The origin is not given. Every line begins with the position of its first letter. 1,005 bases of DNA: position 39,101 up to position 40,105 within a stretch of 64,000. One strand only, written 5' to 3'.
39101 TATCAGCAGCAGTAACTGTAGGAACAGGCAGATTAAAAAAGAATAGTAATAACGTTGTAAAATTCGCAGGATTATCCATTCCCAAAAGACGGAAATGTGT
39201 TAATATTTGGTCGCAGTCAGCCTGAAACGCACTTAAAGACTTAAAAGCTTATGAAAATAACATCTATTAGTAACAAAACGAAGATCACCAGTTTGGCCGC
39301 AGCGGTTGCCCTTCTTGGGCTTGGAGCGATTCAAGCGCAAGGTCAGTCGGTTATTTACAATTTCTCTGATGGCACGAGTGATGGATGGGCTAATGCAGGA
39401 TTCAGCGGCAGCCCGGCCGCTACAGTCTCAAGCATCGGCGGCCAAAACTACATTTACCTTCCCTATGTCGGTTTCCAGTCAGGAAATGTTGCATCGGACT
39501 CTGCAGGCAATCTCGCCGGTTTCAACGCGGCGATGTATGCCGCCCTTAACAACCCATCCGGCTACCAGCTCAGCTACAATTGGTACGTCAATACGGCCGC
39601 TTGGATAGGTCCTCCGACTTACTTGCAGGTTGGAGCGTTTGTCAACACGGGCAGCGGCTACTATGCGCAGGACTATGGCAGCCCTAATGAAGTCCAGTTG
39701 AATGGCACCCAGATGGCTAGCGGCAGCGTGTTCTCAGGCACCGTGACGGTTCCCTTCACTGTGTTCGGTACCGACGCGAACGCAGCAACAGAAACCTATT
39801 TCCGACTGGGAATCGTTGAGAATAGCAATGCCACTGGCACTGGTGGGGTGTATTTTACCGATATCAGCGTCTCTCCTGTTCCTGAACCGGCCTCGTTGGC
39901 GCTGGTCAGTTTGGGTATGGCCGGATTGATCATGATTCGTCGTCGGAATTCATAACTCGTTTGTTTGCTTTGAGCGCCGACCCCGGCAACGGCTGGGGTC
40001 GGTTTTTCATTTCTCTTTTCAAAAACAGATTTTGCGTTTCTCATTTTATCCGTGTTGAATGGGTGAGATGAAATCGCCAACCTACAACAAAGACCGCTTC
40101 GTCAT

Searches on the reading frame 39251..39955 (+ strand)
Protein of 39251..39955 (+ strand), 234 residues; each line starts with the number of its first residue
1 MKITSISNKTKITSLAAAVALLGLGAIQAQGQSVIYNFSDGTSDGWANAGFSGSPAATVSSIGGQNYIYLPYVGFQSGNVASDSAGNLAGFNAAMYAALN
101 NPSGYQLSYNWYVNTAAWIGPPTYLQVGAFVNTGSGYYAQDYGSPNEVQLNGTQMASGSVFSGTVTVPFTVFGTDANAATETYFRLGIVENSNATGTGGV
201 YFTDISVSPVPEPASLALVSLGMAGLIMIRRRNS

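Call 74: search_protein_families(library=pfam, proteins=[window:39251-39955:+], max_evalue=0.00001)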
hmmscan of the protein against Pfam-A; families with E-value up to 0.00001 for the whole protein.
window:39251-39955:+ (234 aa): 1 family
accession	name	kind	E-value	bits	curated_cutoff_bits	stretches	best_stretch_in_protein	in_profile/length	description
PF07589.16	PEP-CTERM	-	3.5e-06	27.3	20.7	1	209-232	1-24/24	PEP-CTERM motif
